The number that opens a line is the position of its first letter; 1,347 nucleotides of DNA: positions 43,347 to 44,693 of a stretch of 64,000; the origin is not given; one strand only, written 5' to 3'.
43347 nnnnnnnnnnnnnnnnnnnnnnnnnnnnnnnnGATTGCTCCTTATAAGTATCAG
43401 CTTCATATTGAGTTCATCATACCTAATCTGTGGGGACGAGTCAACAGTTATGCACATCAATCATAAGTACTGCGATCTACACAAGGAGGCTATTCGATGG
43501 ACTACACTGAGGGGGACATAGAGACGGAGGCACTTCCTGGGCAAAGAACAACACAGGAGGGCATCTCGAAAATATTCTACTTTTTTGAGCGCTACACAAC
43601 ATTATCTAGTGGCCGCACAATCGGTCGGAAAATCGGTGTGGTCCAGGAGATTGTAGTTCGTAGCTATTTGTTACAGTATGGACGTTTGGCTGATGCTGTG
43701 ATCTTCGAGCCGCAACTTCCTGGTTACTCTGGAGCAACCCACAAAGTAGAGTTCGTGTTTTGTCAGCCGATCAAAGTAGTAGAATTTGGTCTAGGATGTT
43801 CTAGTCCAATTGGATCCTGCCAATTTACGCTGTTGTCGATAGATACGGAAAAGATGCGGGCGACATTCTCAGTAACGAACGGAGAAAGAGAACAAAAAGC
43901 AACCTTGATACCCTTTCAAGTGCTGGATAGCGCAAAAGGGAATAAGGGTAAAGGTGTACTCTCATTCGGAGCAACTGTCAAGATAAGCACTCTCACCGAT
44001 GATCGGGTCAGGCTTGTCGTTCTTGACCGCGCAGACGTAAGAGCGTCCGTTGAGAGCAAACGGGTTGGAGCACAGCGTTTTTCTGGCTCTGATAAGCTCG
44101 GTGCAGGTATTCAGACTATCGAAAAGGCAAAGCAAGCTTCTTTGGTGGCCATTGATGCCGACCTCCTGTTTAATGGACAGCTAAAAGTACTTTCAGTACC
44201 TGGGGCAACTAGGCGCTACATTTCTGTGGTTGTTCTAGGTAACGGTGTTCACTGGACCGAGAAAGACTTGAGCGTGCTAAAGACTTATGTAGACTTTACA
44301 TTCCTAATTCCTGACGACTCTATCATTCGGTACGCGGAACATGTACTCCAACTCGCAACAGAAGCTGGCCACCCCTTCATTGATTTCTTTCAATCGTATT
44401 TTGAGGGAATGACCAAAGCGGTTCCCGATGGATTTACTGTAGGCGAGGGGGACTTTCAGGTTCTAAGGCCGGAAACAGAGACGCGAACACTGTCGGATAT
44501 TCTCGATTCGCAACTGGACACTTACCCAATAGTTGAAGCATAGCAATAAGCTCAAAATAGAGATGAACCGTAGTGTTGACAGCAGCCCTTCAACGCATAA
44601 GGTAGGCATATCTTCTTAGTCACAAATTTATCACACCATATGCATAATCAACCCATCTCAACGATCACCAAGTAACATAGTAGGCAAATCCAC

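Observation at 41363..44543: C-protein-controlled R-M system plus MmeI-like remnant inside the island, in unusual gene arrangement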

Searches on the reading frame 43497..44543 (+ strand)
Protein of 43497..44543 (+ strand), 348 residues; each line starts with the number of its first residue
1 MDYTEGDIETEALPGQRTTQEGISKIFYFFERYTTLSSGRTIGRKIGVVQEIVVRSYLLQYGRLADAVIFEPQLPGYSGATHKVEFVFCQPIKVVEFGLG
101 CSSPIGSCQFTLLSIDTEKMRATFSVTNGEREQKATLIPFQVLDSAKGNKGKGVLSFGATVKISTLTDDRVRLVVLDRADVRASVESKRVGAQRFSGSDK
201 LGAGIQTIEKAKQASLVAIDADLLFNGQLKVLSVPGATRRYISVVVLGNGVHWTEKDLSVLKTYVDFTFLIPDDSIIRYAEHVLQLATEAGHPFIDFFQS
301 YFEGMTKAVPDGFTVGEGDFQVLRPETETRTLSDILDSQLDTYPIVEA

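Call 3: search_protein_families(library=pfam, proteins=[window:43497-44543:+], max_evalue=0.1)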
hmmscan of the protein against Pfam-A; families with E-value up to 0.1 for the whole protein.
window:43497-44543:+ (348 aa): 0 families

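Call 4: search_protein_families(library=ncbifam, proteins=[window:43497-44543:+], max_evalue=0.1)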
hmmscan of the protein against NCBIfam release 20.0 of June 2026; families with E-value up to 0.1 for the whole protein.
window:43497-44543:+ (348 aa): 1 family
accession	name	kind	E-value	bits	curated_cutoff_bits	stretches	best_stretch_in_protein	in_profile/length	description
NF041210.1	his_kin_PieS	equivalog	0.038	13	850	1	208-271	111-175/474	two component system sensor histidine kinase PieS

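Call 6: search_protein_families(library=padloc, proteins=[window:43497-44543:+], max_evalue=0.1)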
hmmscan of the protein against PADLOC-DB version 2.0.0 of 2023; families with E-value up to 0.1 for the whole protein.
window:43497-44543:+ (348 aa): 1 family
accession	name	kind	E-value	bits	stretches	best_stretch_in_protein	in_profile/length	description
PDLC03437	REase_II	-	1.3e-14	52.3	2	203-284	231-308/381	Type II restriction enzyme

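Call 7: search_solved_structures(query=window:43497-44543:+, max_evalue=10)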
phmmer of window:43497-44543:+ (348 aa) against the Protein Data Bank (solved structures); distinct sequences matched with E-value up to 10: 1.
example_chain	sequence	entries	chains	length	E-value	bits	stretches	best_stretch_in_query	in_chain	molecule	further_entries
4xhj_A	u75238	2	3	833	1.2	11.3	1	252-297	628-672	Envelope glycoprotein H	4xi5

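Call 10: find_homologous_proteins(query=window:43497-44543:+, max_evalue=0.001)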
Query window:43497-44543:+ (348 aa): 222 proteins with E <= 0.001 among 3886 candidates; the best 120 are listed.
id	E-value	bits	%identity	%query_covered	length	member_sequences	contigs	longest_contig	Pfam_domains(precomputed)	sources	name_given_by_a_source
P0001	1.7e-225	765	100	100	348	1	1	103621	-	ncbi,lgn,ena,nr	ncbi:MAG TPA: hypothetical protein VJ183_02545 [Chloroflexia bacterium]|nr:hypothetical protein [Chl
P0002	6.7e-114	398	57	95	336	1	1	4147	-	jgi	jgi:hypothetical protein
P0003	6.6e-109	382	56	99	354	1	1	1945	-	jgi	jgi:hypothetical protein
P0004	3.7e-107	376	57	94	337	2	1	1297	-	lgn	-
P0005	8.6e-107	375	57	94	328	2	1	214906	-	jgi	jgi:hypothetical protein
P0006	1.1e-106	375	56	93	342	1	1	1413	-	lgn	-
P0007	2.3e-105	370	57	93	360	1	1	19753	-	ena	-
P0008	6.1e-102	359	54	92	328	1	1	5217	-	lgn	-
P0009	2.3e-101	357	53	92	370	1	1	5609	-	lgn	-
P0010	1.2e-98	348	55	93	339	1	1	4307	-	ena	-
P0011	4.9e-97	343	53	93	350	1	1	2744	-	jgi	jgi:hypothetical protein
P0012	3.2e-94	334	50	98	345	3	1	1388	-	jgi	jgi:hypothetical protein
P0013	1.7e-93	331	50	95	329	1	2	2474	-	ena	-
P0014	5.0e-91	323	52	92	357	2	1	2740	-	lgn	-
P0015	2.0e-89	318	55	87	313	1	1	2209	-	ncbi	-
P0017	1.1e-88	316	55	87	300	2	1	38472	-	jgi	-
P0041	2.2e-82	295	49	93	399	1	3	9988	-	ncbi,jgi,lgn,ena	-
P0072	2.5e-78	282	48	93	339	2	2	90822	-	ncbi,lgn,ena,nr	ncbi:MAG: hypothetical protein P9L99_07705 [Candidatus Lernaella stagnicola]|nr:hypothetical protein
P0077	4.8e-78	281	47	94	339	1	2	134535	-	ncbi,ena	ncbi:MAG: hypothetical protein AAB353_08330 [Candidatus Hydrogenedentota bacterium]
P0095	1.5e-75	272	48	91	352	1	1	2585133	-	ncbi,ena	-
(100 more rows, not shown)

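Call 12: find_encoding_contigs(protein=P0005, flank=5000, max_places=2)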
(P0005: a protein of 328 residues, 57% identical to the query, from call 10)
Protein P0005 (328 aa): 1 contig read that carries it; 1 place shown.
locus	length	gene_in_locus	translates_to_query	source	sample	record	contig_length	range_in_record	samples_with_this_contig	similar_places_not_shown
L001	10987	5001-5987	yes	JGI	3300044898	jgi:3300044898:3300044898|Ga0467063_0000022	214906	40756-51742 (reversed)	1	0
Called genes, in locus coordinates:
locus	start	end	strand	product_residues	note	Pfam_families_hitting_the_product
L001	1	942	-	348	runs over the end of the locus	PF13091:PLDc_2, PF28530:DUF8426 (weak)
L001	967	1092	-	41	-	-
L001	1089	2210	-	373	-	PF13289:SIR2_2 (faint)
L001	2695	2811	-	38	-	-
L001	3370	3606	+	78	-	PF13560:HTH_31 (weak), PF12844:HTH_19 (weak), PF01381:HTH_3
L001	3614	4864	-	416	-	PF01555:N6_N4_Mtase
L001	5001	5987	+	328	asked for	-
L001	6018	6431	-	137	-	-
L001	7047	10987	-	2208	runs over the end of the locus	PF14216:DUF4326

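Call 13: find_encoding_contigs(protein=P0072, flank=5000, max_places=2)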
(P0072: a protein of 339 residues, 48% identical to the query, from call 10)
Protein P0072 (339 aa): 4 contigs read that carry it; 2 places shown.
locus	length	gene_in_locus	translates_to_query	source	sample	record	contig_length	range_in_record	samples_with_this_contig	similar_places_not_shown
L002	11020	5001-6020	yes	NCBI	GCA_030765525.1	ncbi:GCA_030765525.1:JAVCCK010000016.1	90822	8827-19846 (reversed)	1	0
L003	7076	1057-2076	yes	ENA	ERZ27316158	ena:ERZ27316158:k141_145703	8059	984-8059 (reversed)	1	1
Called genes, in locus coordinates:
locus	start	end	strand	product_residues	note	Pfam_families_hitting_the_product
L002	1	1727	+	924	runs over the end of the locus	PF04055:Radical_SAM, PF13186:SPASM (faint), PF04055:Radical_SAM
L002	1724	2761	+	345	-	PF04055:Radical_SAM, PF13186:SPASM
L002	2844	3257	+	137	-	PF01842:ACT (faint)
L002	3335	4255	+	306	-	PF12760:Zn_ribbon_IS1595, PF12762:DDE_Tnp_IS1595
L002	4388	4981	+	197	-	PF05869:Dam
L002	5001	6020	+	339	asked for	-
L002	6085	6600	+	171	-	-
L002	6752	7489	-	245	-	-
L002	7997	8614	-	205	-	PF07603:Lcl_C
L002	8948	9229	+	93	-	-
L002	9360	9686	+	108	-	-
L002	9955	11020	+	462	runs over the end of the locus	PF16656:Pur_ac_phosph_N (weak), PF00149:Metallophos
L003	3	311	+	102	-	?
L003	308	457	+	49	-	-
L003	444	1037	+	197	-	PF05869:Dam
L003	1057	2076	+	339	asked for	-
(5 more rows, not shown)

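Call 14: find_encoding_contigs(protein=P0095, flank=5000, max_places=2)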
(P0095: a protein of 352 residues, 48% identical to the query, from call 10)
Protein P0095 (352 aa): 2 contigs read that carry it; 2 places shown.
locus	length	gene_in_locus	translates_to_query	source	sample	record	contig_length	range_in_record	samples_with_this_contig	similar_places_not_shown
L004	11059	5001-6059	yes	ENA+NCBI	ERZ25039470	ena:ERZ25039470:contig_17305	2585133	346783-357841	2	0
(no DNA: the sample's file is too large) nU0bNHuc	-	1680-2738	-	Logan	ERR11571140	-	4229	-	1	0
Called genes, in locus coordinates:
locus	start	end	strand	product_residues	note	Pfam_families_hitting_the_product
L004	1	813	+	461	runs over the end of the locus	PF13481:AAA_25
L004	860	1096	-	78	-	-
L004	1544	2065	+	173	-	PF01555:N6_N4_Mtase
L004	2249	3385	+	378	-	PF14659:Phage_int_SAM_3 (weak), PF00589:Phage_integrase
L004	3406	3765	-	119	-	-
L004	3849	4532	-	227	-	-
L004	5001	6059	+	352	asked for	-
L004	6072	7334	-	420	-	PF01555:N6_N4_Mtase (faint)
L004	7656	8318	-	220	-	PF00929:RNase_T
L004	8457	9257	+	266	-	PF00106:adh_short, PF01370:Epimerase, PF08659:KR, PF13561:adh_short_C2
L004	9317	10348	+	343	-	PF00248:Aldo_ket_red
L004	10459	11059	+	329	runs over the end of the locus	PF03734:YkuD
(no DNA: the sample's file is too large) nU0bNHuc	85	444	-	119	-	-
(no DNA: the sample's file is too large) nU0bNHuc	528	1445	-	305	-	-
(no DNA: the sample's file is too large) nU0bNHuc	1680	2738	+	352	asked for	-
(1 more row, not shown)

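Call 15: find_encoding_contigs(protein=P0077, flank=5000, max_places=2)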
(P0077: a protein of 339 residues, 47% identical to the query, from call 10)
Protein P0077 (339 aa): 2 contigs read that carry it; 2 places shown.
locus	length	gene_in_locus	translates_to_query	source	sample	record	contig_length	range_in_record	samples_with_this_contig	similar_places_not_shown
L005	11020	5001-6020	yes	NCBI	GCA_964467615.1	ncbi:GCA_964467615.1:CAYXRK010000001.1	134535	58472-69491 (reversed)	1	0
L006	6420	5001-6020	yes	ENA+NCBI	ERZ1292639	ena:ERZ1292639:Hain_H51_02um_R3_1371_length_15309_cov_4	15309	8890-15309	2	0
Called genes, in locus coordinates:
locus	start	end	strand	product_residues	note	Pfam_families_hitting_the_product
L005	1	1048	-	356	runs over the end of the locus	PF07885:Ion_trans_2, PF02254:TrkA_N, PF02080:TrkA_C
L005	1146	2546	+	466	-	PF13396:PLDc_N, PF13091:PLDc_2, PF00614:PLDc (weak), PF13091:PLDc_2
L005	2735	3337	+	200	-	PF00578:AhpC-TSA, PF08534:Redoxin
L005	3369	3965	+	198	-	PF08534:Redoxin, PF00578:AhpC-TSA, PF00085:Thioredoxin, PF13905:Thioredoxin_8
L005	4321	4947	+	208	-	PF05869:Dam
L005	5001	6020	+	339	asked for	-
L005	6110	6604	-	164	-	PF13302:Acetyltransf_3 (weak), PF13420:Acetyltransf_4, PF00583:Acetyltransf_1, PF13508:Acetyltransf_7 (weak)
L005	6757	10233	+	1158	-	PF13360:PQQ_2 (weak), PF13570:Beta-prop_ACSF4, PF13517:FG-GAP_3 (weak), PF25292:Beta-prop_CGLA (weak), PF13360:PQQ_2, PF13570:Beta-prop_ACSF4, PF13517:FG-GAP_3, PF13320:GH123_cat, +2 more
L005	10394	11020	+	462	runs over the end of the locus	PF00884:Sulfatase, PF01663:Phosphodiest (faint), PF16347:SGSH_C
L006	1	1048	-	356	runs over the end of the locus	PF07885:Ion_trans_2, PF02254:TrkA_N, PF02080:TrkA_C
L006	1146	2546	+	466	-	PF13396:PLDc_N, PF13091:PLDc_2, PF00614:PLDc (weak), PF13091:PLDc_2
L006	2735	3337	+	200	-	PF00578:AhpC-TSA, PF08534:Redoxin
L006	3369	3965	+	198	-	PF08534:Redoxin, PF00578:AhpC-TSA, PF00085:Thioredoxin, PF13905:Thioredoxin_8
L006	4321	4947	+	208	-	PF05869:Dam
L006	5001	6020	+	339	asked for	-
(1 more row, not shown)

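Call 21: find_related_loci(query=A1, collection=genome_contigs, flank=4000)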
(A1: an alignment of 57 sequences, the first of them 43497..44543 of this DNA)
Query A1 (348 aa) in genome_contigs; peptide patterns used: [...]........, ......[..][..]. (x = any residue, [..] = any of these).
92 stretches matched a pattern; 25 encode a relative of the query (tblastn E <= 1e-3); 25 distinct loci.
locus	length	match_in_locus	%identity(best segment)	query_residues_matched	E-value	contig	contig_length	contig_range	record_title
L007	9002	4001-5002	56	12-345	3e-107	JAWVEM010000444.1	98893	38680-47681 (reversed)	MAG: Blastocatellia bacterium isolate BP_43 scaffold_1846618, whole genome shotgun sequence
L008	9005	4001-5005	50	4-343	1e-100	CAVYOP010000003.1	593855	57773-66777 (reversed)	MAG: uncultured Acidobacteriota bacterium isolate MFD09212.bin.2.143 genome assembly, contig: contig_23076, whole genome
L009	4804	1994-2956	48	23-344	4e-89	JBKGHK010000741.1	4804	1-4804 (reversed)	Pyxidicoccus sp. 3LFB2 NODE_741_length_4804_cov_470.728574, whole genome shotgun sequence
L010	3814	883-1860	46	23-348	9e-85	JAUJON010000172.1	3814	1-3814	MAG: Thermosynechococcaceae cyanobacterium YX3bin19 opera_contig_9649, whole genome shotgun sequence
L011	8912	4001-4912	49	23-327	5e-83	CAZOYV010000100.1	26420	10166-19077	MAG TPA_asm: uncultured Rickettsiales bacterium isolate SRP141376_co4_92 genome assembly, contig: NODE_3321_length_26420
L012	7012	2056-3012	42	23-343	2e-76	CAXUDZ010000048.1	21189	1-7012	MAG TPA_asm: uncultured Abditibacterium sp. isolate public_SRR14722176_metawrap_bin.6 genome assembly, contig: public_SR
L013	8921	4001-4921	44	23-326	4e-70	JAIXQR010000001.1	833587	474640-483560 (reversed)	MAG: bacterium isolate C4_MAG_00035 pond_C4_MAG_00035_000000000003, whole genome shotgun sequence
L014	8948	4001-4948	45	10-336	2e-69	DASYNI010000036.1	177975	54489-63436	MAG TPA_asm: Solirubrobacteraceae bacterium isolate SMAG_U4399 k141_1064021, whole genome shotgun sequence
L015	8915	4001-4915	43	23-336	3e-67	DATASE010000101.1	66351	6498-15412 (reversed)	MAG TPA_asm: Solirubrobacteraceae bacterium isolate SMAG_U5512 k141_2735818, whole genome shotgun sequence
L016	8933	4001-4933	48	23-340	2e-81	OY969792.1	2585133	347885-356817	MAG: uncultured Acidimicrobiaceae bacterium isolate MFD00964.bin.c.1 genome assembly, chromosome: 1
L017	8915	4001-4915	46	23-336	1e-70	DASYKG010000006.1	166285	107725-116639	MAG TPA_asm: Solirubrobacteraceae bacterium isolate SMAG_U4316 k141_3240004, whole genome shotgun sequence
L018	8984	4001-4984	47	23-348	9e-79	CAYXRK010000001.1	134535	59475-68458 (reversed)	MAG TPA_asm: uncultured Nitrospirales bacterium isolate binchicken_co248_263 genome assembly, contig: NODE_73_length_134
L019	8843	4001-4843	27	23-277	2e-20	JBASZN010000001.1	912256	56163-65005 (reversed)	MAG: Candidatus Saccharimonadales bacterium isolate MFD10499_ilm_asm_bin49 k127_141820, whole genome shotgun sequence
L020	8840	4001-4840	26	23-277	1e-18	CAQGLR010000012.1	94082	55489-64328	MAG TPA_asm: uncultured Lachnospiraceae bacterium isolate MGBC125166 genome assembly, contig: MGBC125166.12, whole genom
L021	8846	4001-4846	27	23-280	2e-17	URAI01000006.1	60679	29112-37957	uncultured Eubacterium sp. isolate UMGS809 genome assembly, contig: NODE_87_length_60679_cov_6.218676, whole genome shot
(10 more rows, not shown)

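Call 23: predict_structure(alignment_id=A1)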
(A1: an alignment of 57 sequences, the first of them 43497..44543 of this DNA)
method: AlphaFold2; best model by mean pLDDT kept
length: 348 residues; sequences in the alignment: 57
mean_pLDDT: 89.4   pTM: 0.88
mean pLDDT of the five models: 89.4, 89.0, 88.3, 88.2, 88.1
residues with pLDDT >= 90: 256; 70-90: 49; 50-70: 26; < 50: 17
segments of 3 or more residues with pLDDT < 50: 1-14, 195-197
pLDDT, mean of each block of 10 residues (from residue 1): 45 60 85 84 92 97 98 97 98 98 96 97 95 95 72 73 97 97 94 53 70 97 98 95 91 89 98 96 97 96 89 96 97 98 98
secondary structure, 60 per line:
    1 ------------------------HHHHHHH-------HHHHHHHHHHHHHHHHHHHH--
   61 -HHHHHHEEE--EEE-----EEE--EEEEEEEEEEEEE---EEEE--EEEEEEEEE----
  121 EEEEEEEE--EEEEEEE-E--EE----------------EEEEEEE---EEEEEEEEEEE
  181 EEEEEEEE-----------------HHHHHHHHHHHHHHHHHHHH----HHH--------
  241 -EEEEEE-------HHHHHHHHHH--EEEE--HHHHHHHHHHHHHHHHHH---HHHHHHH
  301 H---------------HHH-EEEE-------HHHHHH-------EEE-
elements in order: H25-31 H39-58 H62-67 E68-70 E73-75 E81-83 E86-98 E102-105 E108-116 E121-128 E131-137 E160-166 E170-188 H206-225 E242-247 H255-264 E267-270 H273-290 H294-301 E321-324 H332-337 E345-347

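Call 27: fold_search(model_id=the predicted structure, library=pdb)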
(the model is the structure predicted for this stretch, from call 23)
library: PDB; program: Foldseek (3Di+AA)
matches with E <= 10: 1131; with E <= 0.001: 0
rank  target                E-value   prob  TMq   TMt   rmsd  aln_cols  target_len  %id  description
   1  3u2g                  7.1e-03  0.97  0.18  0.22  10.0       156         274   12  Crystal structure of the C-terminal DUF1608 domain of the Methanosarcina acetivorans S-layer (MA0829) protein (released 2012-07-04)
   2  9eez                  3.5e-02  0.51  0.15  0.18   9.9       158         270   10  STEP (PTPN5) with active-site disulfide bond and covalent ligand bound to distal C505 and C518 (released 2024-12-11)
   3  2pa5_A                9.0e-02  0.84  0.11  0.13   8.2        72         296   11  Crystal structure of human protein tyrosine phosphatase PTPN9 (released 2007-05-15)
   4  3uc0_A                1.2e-01  0.93  0.18  0.48   4.0        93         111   12  Crystal structure of domain I of the envelope glycoprotein ectodomain from dengue virus serotype 4 in complex with the (released 2011-12-14)
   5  1kqw                  1.2e-01  0.41  0.11  0.25   9.5       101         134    6  Crystal structure of holo-CRBP from zebrafish (released 2002-08-28)
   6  2a3k                  1.2e-01  0.18  0.14  0.16  12.0       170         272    9  Crystal Structure of the Human Protein Tyrosine Phosphatase, PTPN7 (HePTP, Hematopoietic Protein Tyrosine Phosphatase) (released 2005-07-19)
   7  9ez7_A                1.3e-01  0.08  0.15  0.09  18.5       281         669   11  BsmI (Nicking top mutant) crystallized with Ca2+ and cognate dsDNA (released 2025-04-02)
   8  2x45_A                1.4e-01  0.11  0.10  0.18  10.6        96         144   12  Crystal Structure of Arg r 1 in complex with histamine (released 2011-02-09)
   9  4ge6_A                1.5e-01  0.99  0.10  0.12   2.1        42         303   17  Crystal structure of human protein tyrosine phosphatase PTPN9 (MEG2) complex with compound 7 (released 2012-10-31)
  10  9ez5_A                1.5e-01  0.08  0.16  0.09  18.6       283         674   10  BsmI (Inactive) crystallized with Mg2+ and cognate dsDNA (released 2025-04-02)
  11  4run_B                1.6e-01  0.07  0.08  0.16  13.8       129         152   10  Crystal structure of human odorant binding protein OBPIIa (released 2015-04-08)
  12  9quf                  1.6e-01  0.06  0.09  0.05  20.9       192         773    8  Structure of a fungal Ube2O (released 2026-01-21)
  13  2bij                  1.8e-01  0.57  0.12  0.14   6.7        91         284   14  Crystal structure of the human protein tyrosine phosphatase PTPN5 (STEP, striatum enriched enriched Phosphatase) (released 2005-03-17)
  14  6l03_A                1.8e-01  0.16  0.14  0.16  13.8       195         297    9  structure of PTP-MEG2 and MUNC18-1-pY145 peptide complex (released 2020-09-30)
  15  7b28_F                1.8e-01  0.06  0.10  0.17  18.2       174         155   10  Complement inhibitor CirpA3 from Rhipicephalus pulchellus (released 2021-12-08)
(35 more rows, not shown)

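Call 30: find_encoding_contigs(protein=P0002, flank=4000, max_places=1)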
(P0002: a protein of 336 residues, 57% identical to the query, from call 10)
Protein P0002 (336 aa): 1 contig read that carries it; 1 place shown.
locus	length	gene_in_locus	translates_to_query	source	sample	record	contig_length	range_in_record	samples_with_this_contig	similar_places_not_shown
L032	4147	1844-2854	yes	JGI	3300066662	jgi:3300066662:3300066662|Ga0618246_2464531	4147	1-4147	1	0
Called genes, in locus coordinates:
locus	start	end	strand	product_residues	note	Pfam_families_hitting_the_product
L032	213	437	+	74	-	PF13560:HTH_31, PF01381:HTH_3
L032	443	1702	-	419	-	PF01555:N6_N4_Mtase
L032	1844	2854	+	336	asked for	-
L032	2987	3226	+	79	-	-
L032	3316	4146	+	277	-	?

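Call 31: find_encoding_contigs(protein=P0009, flank=4000, max_places=1)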
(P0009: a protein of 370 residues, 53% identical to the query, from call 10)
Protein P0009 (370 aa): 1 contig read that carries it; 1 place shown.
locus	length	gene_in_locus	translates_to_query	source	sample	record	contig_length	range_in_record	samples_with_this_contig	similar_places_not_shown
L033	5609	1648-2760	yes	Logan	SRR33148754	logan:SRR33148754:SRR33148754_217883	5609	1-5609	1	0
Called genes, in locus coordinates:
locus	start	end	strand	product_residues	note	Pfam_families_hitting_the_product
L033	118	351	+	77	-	PF13560:HTH_31, PF12844:HTH_19 (faint), PF01381:HTH_3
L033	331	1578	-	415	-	PF01555:N6_N4_Mtase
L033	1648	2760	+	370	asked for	-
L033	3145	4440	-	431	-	-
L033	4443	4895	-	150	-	-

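Call 32: find_encoding_contigs(protein=P0017, flank=4000, max_places=1)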
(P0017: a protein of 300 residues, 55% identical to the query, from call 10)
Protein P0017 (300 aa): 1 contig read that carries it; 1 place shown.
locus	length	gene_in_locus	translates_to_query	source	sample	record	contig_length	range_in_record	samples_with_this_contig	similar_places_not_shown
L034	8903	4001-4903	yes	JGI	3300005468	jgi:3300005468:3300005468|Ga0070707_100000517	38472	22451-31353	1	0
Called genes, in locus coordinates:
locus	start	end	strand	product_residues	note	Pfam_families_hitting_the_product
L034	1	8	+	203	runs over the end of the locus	PF04542:Sigma70_r2, PF08281:Sigma70_r4_2, PF04545:Sigma70_r4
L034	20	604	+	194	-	PF13490:zf-HC2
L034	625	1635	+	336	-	-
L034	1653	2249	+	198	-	PF07638:Sigma70_ECF, PF04542:Sigma70_r2, PF04545:Sigma70_r4, PF08281:Sigma70_r4_2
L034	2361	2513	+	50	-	PF01381:HTH_3, PF13560:HTH_31 (weak)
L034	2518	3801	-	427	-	PF01555:N6_N4_Mtase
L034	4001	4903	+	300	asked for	-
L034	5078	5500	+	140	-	-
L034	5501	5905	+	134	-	PF13801:Metal_resist (weak), PF07813:LTXXQ (faint)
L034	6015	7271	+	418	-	-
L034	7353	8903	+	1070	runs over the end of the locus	PF02369:Big_1 (faint), PF13620:CarboxypepD_reg, PF13715:CarbopepD_reg_2, PF17210:SdrD_B (weak), PF17802:SpaA (faint), PF25183:OMP_b-brl_4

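Call 33: find_encoding_contigs(protein=P0007, flank=4000, max_places=1)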
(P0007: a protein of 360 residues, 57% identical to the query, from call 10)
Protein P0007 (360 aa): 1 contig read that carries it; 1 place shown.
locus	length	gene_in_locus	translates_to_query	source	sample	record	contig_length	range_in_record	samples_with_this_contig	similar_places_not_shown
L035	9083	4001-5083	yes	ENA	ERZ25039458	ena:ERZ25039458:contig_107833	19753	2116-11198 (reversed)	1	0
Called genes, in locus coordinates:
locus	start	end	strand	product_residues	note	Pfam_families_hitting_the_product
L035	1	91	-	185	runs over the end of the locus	-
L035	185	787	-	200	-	-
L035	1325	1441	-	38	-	-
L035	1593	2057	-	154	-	PF18899:DUF5655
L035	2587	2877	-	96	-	-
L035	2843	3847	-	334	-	PF01555:N6_N4_Mtase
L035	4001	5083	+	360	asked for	-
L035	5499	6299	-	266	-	-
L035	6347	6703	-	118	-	-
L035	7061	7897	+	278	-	-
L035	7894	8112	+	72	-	-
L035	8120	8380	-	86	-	-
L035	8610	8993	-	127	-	-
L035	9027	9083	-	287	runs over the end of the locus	PF13599:Pentapeptide_4 (faint), PF00805:Pentapeptide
